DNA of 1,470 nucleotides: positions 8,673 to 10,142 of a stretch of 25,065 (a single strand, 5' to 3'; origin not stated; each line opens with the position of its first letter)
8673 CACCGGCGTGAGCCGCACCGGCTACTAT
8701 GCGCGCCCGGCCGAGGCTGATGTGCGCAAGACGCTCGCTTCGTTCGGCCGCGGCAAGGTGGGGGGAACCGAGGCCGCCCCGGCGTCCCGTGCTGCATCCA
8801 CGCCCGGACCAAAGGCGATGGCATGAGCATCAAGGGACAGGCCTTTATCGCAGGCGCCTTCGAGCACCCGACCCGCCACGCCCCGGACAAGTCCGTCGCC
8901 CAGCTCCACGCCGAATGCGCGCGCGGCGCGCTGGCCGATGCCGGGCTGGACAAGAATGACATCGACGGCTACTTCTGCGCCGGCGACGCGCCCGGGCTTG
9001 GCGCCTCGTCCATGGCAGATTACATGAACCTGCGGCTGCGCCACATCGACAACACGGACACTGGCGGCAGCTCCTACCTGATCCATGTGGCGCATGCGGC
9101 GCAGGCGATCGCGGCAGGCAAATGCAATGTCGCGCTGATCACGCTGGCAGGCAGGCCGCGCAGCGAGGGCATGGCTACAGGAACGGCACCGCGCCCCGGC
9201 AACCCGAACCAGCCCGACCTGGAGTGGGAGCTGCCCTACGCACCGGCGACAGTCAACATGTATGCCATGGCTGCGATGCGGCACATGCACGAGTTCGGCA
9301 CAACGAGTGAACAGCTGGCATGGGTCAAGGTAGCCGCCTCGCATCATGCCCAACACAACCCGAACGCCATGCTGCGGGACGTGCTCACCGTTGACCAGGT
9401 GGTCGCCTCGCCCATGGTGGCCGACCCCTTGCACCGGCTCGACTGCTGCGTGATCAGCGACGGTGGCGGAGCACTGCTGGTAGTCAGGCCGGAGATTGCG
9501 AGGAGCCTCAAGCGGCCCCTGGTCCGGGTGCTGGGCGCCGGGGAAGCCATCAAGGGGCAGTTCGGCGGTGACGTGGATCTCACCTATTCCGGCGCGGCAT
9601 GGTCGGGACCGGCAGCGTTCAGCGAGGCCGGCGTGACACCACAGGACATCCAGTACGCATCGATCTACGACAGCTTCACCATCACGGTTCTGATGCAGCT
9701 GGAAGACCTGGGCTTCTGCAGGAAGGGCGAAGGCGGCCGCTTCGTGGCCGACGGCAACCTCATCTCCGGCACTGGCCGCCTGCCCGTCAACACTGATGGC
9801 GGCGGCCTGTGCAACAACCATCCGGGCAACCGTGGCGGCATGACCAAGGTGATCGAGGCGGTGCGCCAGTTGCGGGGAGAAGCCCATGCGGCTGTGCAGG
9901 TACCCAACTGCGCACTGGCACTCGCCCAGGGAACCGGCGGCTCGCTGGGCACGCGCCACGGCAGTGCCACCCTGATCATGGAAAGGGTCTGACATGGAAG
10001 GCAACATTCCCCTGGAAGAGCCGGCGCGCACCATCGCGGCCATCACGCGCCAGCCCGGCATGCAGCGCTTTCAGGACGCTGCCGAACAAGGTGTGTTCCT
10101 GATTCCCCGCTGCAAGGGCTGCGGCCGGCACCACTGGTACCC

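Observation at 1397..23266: Uncharacterised ~22 kb multi-operon CoA-dependent catabolic supercluster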

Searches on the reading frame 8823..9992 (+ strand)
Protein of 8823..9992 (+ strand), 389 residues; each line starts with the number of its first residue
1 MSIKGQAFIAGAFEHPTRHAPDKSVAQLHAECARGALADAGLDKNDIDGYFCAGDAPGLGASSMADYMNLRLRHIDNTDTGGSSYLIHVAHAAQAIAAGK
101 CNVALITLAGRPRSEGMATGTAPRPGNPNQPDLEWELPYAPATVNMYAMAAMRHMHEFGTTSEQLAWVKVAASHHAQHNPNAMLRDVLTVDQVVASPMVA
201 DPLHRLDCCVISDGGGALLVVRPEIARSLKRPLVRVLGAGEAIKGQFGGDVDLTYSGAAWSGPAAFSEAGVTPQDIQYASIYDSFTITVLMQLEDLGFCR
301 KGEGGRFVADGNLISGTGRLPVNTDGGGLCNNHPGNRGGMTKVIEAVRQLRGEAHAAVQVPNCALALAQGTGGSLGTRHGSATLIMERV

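Call 5: search_protein_families(library=pfam, proteins=[window:8823-9992:+], max_evalue=0.001)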
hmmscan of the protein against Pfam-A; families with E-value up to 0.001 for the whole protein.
window:8823-9992:+ (389 aa): 2 families
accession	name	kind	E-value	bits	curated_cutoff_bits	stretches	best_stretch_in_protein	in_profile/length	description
PF22691.2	Thiolase_C_1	-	5.1e-50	169.4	28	1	251-378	13-137/144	Thiolase C-terminal domain-like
PF00108.29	Thiolase_N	-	0.00043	20.2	26.4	0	22-222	20-258/260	Thiolase, N-terminal domain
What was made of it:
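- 8823..9992 (+): Core: thiolase-fold protein without thiolase cysteines, predicted retro-aldolase (389 aa). Pfam Thiolase_C_1 (call 5).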

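Call 10: search_protein_families(library=ncbifam, proteins=[window:8823-9992:+], max_evalue=0.00001)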
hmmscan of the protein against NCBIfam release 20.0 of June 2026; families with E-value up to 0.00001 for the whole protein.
window:8823-9992:+ (389 aa): 18 families
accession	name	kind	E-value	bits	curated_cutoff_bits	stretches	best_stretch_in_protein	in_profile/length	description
NF006010.0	PRK08142.1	subfamily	8.4e-225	745.7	462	1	1-388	1-387/388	thiolase domain-containing protein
NF004811.0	PRK06158.1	subfamily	8.6e-110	367.3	421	1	3-378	6-373/384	acetyl-CoA acetyltransferase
NF005892.0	PRK07855.1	subfamily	4.3e-65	220.1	469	1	2-365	3-373/390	lipid-transfer protein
NF004720.0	PRK06064.1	subfamily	2.1e-62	211.1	420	1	16-374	13-376/389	thiolase domain-containing protein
NF004810.0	PRK06157.1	equivalog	2.6e-50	171.7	403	1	22-376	24-386/400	acetyl-CoA acetyltransferase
NF053570.1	AcCoTHIOL_METTL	equivalog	2.4e-49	168.2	600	1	22-377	19-375/385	acetyl-CoA acetyltransferase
NF004715.0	PRK06059.1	equivalog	6.4e-47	160.4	424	1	6-383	5-395/399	lipid-transfer protein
NF006102.0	PRK08256.1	subfamily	8.1e-47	160.1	436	1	13-372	15-380/394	lipid-transfer protein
NF009228.0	PRK12578.1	subfamily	3.3e-45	154.4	485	1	22-373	20-375/387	thiolase domain-containing protein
NF053628.1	BnzsclthlBbsBGT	equivalog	6.1e-43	147.1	750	1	28-386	27-384/389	benzoylsuccinyl-CoA thiolase subunit BbsB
NF004982.0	PRK06365.1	equivalog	3.2e-41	141.8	695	2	17-236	29-250/430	thiolase domain-containing protein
NF005704.0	PRK07516.1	subfamily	2.7e-39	135.2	412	1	9-374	6-376/389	thiolase domain-containing protein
NF006180.0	PRK08313.1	subfamily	2e-32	112.5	514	1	20-374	20-373/389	thiolase domain-containing protein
NF004721.0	PRK06065.1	equivalog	7.6e-29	100.8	455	1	27-369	32-377/393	thiolase domain-containing protein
NF004722.0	PRK06066.1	equivalog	1.2e-23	83.7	516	1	146-366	145-367/385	thiolase domain-containing protein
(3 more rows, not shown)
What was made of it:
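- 8823..9992 (+): NCBIfam PRK08142 subfamily, 746 bits (call 10).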

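Call 12: find_encoding_contigs(protein=window:8823-9992:+, flank=10000, max_places=10)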
Protein window:8823-9992:+ (389 aa): 3 contigs read that carry it; 3 places shown.
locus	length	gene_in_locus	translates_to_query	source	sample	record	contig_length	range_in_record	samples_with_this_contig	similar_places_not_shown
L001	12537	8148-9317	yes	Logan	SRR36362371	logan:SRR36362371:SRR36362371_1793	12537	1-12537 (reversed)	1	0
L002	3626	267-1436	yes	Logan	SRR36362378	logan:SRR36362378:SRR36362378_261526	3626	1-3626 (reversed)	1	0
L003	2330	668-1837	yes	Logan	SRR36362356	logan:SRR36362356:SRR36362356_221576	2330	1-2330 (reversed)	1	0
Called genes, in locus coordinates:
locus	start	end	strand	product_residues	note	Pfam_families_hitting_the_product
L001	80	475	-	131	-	-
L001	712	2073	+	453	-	PF03972:MmgE_PrpD_N, PF19305:MmgE_PrpD_C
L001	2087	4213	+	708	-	PF13380:CoA_binding_2, PF13607:Succ_CoA_lig, PF13549:ATP-grasp_5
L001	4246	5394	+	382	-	PF02771:Acyl-CoA_dh_N, PF02770:Acyl-CoA_dh_M, PF00441:Acyl-CoA_dh_1, PF08028:Acyl-CoA_dh_2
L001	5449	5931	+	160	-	PF11578:DUF3237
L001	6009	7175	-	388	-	PF00724:Oxidored_FMN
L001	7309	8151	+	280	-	PF01177:Asp_Glu_race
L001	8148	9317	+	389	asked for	PF22691:Thiolase_C_1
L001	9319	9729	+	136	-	PF12172:zf-ChsH2, PF01796:OB_ChsH2_C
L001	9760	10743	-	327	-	PF01613:Flavin_Reduct, PF07729:FCD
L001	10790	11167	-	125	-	PF00903:Glyoxalase, PF18029:Glyoxalase_6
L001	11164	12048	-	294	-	PF13452:FAS1_DH_region (faint), PF22622:MFE-2_hydrat-2_N, PF01575:MaoC_dehydratas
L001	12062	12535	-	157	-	?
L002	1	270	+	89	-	?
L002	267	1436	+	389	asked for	PF22691:Thiolase_C_1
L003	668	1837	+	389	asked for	PF22691:Thiolase_C_1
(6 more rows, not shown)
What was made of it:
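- Checked: The genes are: MmgE/PrpD, NDP-forming acyl-CoA synthetase, ACAD, DUF3237, OYE, Asp/Glu/hydantoin-type racemase, thiolase-fold (Thiolase_C_1), DUF35, flavin reductase, VOC (11465-11842, found through call 12), MaoC double hot-dog, SDR, a weak flavin-reductase-like ORF, crotonase, family III CoA-transferase, LLM, LysR, SDR, Bug/TctC, LysR, D-2-hydroxyacid dehydrogenase and EthD.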

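Call 34: search_solved_structures(query=window:8823-9992:+, max_evalue=1e-10, show_alignments=2)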
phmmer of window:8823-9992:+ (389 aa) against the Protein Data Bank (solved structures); distinct sequences matched with E-value up to 1e-10: 19.
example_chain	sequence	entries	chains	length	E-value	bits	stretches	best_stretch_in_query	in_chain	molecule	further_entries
4u4e_A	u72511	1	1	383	1.6e-87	297.3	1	3-381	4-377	Thiolase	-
9myr_A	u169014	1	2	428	6.9e-53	183.3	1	1-377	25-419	Nonspecific lipid-transfer protein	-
6ok1_A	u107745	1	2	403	1.5e-45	159.2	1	4-363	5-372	Lipid-transfer protein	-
7yvy_A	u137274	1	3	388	1.2e-43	152.9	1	8-374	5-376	Acetyl-CoA acetyltransferase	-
7pxp_C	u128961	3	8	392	6.4e-38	134.1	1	139-386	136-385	Benzoylsuccinyl-CoA thiolase subunit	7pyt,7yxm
6esq_A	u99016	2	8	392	2.2e-30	109.3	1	26-375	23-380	acetoacetyl-CoA thiolase | Acetyl-CoA acetyltransferase thiolase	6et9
4yzo_A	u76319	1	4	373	1.2e-27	100.3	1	64-373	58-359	Putative acyl-CoA acyltransferase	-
6hsj_A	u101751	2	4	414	6.7e-27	97.8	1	13-372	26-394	SCP2-thiolase (type-1)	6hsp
6hrv_A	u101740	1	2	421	7.1e-27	97.7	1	13-372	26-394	SCP2-thiolase (type-1)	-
5ab4_A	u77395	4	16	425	2.7e-20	76.1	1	23-376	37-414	SCP2-THIOLASE LIKE PROTEIN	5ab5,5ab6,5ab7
4bia_A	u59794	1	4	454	9.1e-19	71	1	203-356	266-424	3-KETOACYL-COA THIOLASE, PUTATIVE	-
9skh_I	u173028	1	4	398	1.5e-18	70.3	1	262-375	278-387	2,4-diacetylphloroglucinol biosynthesis protein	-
9skm_I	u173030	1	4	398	1.5e-18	70.3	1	262-375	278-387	2,4-diacetylphloroglucinol biosynthesis protein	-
4bi9_A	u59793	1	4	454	1.7e-18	70.1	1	203-356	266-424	3-KETOACYL-COA THIOLASE, PUTATIVE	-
5m3k_C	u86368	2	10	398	2e-17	66.6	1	262-375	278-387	2,4-diacetylphloroglucinol biosynthesis protein PhlC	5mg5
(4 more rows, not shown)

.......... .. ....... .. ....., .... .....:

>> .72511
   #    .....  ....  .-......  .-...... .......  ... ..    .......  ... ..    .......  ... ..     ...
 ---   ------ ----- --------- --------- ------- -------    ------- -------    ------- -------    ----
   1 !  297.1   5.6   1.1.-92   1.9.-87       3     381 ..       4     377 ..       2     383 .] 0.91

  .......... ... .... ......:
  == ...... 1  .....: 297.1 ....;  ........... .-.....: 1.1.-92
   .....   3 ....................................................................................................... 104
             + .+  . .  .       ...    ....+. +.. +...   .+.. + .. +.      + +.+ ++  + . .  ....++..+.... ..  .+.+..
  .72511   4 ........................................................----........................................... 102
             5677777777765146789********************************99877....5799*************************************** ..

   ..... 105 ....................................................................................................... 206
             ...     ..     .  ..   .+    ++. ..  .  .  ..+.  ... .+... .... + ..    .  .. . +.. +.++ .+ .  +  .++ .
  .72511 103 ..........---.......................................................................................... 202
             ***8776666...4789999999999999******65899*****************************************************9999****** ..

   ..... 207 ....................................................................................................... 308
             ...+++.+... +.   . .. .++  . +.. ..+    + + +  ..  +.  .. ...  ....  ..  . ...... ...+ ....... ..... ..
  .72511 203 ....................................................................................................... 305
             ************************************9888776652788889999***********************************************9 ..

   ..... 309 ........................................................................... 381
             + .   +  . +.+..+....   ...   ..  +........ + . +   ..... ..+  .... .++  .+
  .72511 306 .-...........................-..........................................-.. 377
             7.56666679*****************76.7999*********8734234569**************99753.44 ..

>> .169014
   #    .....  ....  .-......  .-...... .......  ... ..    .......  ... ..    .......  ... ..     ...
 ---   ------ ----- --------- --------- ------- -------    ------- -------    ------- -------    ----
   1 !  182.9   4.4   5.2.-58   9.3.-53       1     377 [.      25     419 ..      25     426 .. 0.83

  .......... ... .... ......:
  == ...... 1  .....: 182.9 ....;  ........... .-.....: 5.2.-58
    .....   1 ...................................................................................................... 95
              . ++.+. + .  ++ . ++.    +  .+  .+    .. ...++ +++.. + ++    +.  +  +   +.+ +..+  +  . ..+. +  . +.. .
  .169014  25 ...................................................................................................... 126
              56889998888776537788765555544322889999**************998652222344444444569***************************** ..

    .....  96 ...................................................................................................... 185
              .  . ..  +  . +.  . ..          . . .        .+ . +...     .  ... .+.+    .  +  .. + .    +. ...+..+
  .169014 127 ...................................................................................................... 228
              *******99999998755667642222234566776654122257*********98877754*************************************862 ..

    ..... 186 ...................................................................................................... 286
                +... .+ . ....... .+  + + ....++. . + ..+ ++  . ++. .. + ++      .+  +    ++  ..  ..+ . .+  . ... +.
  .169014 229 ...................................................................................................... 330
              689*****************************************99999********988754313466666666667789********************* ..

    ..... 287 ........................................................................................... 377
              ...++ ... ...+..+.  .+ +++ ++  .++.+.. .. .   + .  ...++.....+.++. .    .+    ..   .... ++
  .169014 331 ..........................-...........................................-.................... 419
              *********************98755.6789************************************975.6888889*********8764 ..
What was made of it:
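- CtSal (183 bits) and TcLtp2 (159 bits) are among the closest solved relatives (call 34).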
